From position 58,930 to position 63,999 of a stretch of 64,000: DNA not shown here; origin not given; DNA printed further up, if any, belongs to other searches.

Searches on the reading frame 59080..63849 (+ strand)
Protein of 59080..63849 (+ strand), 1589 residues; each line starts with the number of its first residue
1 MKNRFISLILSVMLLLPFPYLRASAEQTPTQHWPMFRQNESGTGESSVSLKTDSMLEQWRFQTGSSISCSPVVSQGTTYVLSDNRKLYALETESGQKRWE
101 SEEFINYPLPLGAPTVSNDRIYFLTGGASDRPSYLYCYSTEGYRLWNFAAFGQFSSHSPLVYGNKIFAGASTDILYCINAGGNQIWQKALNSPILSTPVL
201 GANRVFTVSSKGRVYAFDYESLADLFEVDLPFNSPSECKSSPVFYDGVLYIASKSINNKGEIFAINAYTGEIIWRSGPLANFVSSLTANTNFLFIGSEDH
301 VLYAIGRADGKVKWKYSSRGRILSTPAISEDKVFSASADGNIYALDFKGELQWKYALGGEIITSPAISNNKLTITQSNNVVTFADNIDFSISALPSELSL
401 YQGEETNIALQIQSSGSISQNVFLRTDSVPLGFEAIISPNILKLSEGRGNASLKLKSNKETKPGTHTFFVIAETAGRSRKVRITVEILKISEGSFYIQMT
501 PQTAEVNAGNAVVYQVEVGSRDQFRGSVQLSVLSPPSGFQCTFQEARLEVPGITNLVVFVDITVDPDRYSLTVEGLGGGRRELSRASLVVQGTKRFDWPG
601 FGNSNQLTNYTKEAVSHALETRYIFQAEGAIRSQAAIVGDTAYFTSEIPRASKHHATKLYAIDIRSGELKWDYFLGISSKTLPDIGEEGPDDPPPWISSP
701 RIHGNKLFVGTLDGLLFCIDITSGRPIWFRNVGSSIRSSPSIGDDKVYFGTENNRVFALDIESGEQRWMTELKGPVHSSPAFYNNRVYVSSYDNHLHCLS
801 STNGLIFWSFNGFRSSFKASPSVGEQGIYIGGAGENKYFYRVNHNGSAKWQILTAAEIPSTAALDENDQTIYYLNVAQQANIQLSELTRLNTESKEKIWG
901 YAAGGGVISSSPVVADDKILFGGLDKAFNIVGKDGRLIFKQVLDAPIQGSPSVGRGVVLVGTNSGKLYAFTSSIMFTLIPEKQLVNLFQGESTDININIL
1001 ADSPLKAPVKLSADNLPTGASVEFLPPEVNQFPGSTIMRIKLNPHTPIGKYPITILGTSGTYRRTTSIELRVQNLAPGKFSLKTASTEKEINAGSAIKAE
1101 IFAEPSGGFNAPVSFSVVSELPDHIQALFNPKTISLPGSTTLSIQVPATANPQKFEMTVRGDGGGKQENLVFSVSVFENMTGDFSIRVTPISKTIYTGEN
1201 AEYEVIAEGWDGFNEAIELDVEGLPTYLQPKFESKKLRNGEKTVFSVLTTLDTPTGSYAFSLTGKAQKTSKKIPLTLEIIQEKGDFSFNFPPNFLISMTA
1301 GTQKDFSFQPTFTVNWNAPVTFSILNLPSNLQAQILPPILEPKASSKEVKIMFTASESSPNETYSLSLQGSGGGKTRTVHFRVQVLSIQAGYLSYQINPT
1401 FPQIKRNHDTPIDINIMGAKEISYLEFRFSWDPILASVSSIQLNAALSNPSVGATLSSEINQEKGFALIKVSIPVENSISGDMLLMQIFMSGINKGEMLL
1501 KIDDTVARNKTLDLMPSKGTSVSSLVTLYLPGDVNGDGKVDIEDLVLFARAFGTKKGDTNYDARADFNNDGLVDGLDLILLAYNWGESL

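Call 60: search_protein_families(library=pfam, proteins=[window:59080-63849:+], max_evalue=0.0001)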
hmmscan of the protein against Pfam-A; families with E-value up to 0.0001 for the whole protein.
window:59080-63849:+ (1589 aa): 7 families
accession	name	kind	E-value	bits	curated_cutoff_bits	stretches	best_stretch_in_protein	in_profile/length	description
PF13570.13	Beta-prop_ACSF4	-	1.2e-80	271.8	133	4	703-871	60-229/329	Beta-alanine-activating enzyme, beta-propeller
PF13360.13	PQQ_2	-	1.8e-67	227.8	27.6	5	259-368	2-110/233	Outer membrane protein assembly factor BamB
PF01011.28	PQQ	-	8.2e-18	64.9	26.7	0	735-786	48-99/595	Glucose/ethanol/alcohol dehydrogenase, beta-propeller domain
PF00404.24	Dockerin_1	-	3.9e-09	37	22.9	1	1531-1581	1-52/57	Dockerin type I domain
PF25292.1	Beta-prop_CGLA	-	2.1e-08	34.5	26.8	0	330-357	44-71/316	Lambda-carrageenase beta-propeller domain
PF19410.4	DUF5980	-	2.3e-06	28.4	27.1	0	1007-1073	24-94/97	Family of unknown function (DUF5980)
PF25293.1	Beta-prop_EMC1_N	-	4.6e-05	23.6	34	0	743-893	30-188/219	EMC1 N-terminal beta-propeller domain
